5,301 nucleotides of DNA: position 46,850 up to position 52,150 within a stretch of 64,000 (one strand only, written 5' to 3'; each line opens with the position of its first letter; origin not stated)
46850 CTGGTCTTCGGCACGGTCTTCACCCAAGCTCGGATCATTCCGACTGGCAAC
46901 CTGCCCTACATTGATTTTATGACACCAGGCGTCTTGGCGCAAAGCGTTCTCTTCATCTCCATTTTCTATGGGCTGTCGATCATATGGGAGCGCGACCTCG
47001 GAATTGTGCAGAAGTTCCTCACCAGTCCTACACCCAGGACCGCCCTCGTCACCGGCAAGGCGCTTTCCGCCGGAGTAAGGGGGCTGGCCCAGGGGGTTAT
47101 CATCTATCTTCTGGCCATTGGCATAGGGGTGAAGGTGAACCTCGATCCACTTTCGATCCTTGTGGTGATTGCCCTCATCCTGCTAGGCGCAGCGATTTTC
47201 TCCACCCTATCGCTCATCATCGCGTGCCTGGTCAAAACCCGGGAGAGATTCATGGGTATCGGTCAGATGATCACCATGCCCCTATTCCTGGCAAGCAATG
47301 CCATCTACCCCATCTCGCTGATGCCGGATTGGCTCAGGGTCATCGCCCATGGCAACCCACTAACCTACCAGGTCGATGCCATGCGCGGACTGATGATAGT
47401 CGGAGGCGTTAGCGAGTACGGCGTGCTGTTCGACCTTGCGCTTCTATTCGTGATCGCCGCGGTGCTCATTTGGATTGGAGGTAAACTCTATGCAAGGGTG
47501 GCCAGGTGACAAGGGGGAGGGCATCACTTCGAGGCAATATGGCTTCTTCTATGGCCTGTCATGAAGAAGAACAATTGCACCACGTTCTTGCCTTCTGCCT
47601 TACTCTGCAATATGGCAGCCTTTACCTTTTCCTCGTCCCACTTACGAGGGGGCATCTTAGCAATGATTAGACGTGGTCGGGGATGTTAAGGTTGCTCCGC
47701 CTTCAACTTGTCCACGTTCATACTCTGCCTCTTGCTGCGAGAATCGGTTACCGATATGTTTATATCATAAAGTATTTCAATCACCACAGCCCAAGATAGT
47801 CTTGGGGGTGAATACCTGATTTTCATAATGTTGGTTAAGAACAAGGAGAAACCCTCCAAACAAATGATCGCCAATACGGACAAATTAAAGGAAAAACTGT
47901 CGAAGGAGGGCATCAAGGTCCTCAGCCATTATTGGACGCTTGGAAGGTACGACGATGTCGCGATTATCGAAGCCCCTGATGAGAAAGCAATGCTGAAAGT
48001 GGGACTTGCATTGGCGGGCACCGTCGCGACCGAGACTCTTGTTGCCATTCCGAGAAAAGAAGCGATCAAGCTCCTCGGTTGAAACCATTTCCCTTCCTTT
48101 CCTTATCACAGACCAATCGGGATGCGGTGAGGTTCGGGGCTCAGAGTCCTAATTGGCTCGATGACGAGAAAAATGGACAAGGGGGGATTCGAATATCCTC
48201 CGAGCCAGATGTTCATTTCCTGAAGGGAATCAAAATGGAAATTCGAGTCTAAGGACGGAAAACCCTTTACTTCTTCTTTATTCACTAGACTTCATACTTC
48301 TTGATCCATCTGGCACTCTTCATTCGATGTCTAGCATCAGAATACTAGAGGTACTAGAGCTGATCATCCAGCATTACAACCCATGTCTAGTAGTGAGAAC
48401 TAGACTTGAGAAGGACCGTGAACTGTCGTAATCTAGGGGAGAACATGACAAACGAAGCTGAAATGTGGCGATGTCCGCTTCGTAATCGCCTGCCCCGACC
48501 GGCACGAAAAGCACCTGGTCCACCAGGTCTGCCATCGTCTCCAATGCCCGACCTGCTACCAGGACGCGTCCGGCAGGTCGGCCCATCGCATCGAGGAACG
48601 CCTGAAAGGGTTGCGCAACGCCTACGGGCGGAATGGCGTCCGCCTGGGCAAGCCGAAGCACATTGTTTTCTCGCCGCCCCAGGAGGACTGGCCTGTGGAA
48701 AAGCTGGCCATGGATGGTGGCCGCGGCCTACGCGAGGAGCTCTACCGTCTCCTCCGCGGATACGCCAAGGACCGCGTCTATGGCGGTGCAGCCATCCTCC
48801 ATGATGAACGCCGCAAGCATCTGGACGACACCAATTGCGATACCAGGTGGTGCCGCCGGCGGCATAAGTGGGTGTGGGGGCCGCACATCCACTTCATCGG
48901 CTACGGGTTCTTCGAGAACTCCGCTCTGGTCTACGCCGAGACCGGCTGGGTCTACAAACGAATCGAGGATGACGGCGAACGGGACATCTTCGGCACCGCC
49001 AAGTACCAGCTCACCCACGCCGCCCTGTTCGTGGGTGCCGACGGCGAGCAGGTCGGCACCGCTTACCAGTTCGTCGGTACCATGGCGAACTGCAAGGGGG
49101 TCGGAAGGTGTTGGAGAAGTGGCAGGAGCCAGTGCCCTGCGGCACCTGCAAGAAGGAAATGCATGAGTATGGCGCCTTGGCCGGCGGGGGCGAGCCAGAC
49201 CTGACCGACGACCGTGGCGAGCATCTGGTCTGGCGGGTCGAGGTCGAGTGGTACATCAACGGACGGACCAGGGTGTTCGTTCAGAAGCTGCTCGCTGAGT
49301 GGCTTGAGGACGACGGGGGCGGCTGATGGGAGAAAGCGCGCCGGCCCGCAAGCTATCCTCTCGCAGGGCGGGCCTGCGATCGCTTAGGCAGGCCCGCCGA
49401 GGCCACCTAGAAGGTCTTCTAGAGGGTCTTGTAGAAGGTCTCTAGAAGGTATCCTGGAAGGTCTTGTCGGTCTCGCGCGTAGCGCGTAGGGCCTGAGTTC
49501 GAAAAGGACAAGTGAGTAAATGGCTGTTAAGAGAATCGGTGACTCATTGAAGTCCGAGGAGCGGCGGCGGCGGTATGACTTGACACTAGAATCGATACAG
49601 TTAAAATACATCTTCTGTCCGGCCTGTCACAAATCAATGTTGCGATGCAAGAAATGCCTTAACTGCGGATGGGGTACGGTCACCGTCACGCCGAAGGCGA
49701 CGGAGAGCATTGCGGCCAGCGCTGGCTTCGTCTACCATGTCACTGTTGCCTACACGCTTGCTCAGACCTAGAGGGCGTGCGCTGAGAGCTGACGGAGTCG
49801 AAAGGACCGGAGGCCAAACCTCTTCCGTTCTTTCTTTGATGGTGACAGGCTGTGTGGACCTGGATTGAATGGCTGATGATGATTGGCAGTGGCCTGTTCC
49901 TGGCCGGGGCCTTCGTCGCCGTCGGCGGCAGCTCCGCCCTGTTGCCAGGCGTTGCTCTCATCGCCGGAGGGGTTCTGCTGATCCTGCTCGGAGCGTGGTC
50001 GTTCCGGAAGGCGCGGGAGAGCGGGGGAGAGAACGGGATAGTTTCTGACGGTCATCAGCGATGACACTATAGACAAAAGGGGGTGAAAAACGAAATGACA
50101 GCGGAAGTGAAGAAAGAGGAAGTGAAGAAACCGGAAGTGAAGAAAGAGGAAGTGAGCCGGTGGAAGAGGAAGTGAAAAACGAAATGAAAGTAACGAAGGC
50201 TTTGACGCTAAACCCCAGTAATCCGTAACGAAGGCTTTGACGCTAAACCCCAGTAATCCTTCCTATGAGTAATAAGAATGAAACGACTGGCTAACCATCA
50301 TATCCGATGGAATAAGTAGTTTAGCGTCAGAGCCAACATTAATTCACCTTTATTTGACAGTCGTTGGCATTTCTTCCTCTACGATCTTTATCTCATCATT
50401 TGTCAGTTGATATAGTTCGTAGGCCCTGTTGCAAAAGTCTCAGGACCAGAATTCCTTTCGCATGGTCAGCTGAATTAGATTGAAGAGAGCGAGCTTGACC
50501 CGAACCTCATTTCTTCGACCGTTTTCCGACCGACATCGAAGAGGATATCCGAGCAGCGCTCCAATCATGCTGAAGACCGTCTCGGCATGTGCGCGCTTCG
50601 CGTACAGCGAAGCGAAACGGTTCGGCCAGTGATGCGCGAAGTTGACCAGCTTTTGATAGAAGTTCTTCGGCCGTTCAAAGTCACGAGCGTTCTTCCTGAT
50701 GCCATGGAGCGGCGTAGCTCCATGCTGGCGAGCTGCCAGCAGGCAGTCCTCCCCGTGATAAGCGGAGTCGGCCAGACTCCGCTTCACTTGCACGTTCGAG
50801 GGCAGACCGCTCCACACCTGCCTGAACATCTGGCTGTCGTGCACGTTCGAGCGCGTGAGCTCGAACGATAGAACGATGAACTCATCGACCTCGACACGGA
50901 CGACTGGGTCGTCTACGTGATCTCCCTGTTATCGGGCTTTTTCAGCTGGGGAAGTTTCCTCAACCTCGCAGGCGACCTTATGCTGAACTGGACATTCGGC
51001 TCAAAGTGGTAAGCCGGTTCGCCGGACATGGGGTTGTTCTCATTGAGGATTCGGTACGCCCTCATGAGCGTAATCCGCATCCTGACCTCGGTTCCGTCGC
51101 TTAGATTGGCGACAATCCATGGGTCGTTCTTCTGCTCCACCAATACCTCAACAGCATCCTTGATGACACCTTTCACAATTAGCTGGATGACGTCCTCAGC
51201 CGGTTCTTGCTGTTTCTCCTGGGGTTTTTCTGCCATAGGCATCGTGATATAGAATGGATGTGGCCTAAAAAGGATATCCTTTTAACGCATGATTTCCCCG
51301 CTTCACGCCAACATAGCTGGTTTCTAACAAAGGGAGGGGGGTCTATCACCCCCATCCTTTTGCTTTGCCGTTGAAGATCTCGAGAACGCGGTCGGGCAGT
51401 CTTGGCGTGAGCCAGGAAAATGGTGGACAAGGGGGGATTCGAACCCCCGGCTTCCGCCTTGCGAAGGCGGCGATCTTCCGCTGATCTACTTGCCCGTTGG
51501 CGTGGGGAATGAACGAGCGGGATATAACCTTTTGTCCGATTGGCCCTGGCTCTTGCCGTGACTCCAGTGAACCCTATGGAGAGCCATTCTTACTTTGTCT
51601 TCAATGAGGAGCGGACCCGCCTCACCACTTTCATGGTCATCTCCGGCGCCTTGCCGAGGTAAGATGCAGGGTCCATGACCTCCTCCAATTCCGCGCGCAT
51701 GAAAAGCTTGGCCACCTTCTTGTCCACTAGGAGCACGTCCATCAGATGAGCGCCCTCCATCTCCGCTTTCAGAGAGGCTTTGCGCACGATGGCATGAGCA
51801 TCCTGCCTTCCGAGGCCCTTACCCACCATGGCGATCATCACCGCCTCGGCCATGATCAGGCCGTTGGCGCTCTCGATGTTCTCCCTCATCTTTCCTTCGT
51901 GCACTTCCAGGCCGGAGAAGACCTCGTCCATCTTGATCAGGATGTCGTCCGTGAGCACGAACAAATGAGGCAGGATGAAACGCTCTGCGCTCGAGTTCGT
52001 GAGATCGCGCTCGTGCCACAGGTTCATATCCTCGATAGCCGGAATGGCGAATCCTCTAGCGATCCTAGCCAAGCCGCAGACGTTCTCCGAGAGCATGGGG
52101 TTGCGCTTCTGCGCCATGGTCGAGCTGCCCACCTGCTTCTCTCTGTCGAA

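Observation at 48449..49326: IS91-like / rolling-circle HUH gene that needs two frame repairs to be read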

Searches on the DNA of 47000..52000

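Call 91: search_rna_families(source=window, start=47000, end=52000, threshold=evalue, max_evalue=0.1)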
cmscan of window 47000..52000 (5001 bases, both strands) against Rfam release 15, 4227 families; matches with E-value up to 0.1: 1.
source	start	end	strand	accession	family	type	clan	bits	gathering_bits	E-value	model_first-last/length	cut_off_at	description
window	51424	51495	-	RF00005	tRNA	Gene; tRNA;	CL00001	67.9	29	9.2e-14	1-71/71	no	tRNA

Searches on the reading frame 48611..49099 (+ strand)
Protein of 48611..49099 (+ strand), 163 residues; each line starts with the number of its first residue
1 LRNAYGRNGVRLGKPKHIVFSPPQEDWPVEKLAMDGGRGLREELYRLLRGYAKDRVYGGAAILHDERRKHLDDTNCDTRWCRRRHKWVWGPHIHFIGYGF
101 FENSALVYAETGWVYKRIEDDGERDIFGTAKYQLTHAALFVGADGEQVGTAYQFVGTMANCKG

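Call 101: predict_structure(alignment_id=A7)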
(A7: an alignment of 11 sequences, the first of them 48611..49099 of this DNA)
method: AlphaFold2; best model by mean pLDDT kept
length: 163 residues; sequences in the alignment: 11
mean_pLDDT: 75.8   pTM: 0.70
mean pLDDT of the five models: 75.8, 75.7, 71.8, 70.8, 68.4
residues with pLDDT >= 90: 0; 70-90: 123; 50-70: 38; < 50: 2
segments of 3 or more residues with pLDDT < 50: none
pLDDT, mean of each block of 10 residues (from residue 1): 72 80 85 84 83 71 80 76 81 82 78 78 74 69 61 70 45
secondary structure, 60 per line:
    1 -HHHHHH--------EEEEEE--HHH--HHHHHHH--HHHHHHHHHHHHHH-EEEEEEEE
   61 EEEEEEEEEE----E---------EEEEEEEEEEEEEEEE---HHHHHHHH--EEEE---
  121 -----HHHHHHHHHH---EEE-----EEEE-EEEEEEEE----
elements in order: H2-7 E16-21 H29-35 H38-51 E53-70 E85-100 H104-111 E114-117 H126-135 E139-141 E147-150 E152-159

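Call 104: fold_search(model_id=the predicted structure, library=pdb)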
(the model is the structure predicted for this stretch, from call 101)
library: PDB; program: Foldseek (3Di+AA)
matches with E <= 10: 649; with E <= 0.001: 0
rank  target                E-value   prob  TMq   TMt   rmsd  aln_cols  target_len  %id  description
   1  7oya_U2               3.8e-02  0.21  0.19  0.28  12.3       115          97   13  Cryo-EM structure of the 1 hpf zebrafish embryo 80S ribosome (released 2022-07-13)
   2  8bsj_SX               4.6e-02  0.54  0.30  0.40  11.0       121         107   10  Giardia Ribosome in PRE-T Classical State (C) (released 2023-03-22)
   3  3j7p_SU               4.9e-02  0.25  0.21  0.30  11.7       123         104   12  Structure of the 80S mammalian ribosome bound to eEF2 (released 2014-09-03)
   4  7qiy_L                5.5e-02  0.11  0.16  0.21  13.2       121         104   15  Specific features and methylation sites of a plant ribosome. 40S head ribosomal subunit. (released 2022-06-15)
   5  9kzx_SU               7.5e-02  0.15  0.18  0.26  11.8       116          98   10  Cryo-EM structure of the HCV IRES-dependently initiated CMV-stalled 80S ribosome (rotated state) in complexed with eI (released 2025-12-03)
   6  6yw5_JJ               7.5e-02  0.10  0.18  0.16  17.4       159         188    8  The structure of the small subunit of the mitoribosome from Neurospora crassa (released 2020-11-11)
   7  6qzp_SU               8.0e-02  0.25  0.23  0.33  11.6       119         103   13  High-resolution cryo-EM structure of the human 80S ribosome (released 2019-04-24)
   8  5xxu_U                8.0e-02  0.08  0.15  0.20  13.0       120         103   12  Small subunit of Toxoplasma gondii ribosome (released 2017-08-30)
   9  4uje_BU               8.6e-02  0.18  0.21  0.29  11.5       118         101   14  Regulation of the mammalian elongation cycle by 40S subunit rolling: a eukaryotic-specific ribosome rearrangement (released 2014-07-16)
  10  9q7q_GG               9.1e-02  0.14  0.18  0.25  12.2       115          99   13  ABCE1-eRF1-RNC-AMD1C (released 2026-03-04)
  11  2e66_A                1.0e-01  0.30  0.27  0.37   7.5       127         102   13  Crystal Structure Of CutA1 From Pyrococcus Horikoshii OT3, Mutation D60A (released 2007-06-26)
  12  5aj0_BU               1.0e-01  0.20  0.21  0.31  11.9       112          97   14  Cryo electron microscopy of actively translating human polysomes (POST state). (released 2015-05-20)
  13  5ndw_d0               1.1e-01  0.21  0.23  0.32  11.7       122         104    9  Crystal structure of aminoglycoside TC007 bound to the yeast 80S ribosome (released 2017-12-13)
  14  8q7z_At               1.1e-01  0.09  0.15  0.21  13.0       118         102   13  Structure of the G. gallus 80S non-rotated ribosome (released 2024-08-28)
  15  7oyc_U2               1.2e-01  0.18  0.20  0.31  11.1       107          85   10  Cryo-EM structure of the Xenopus egg 80S ribosome (released 2022-07-20)
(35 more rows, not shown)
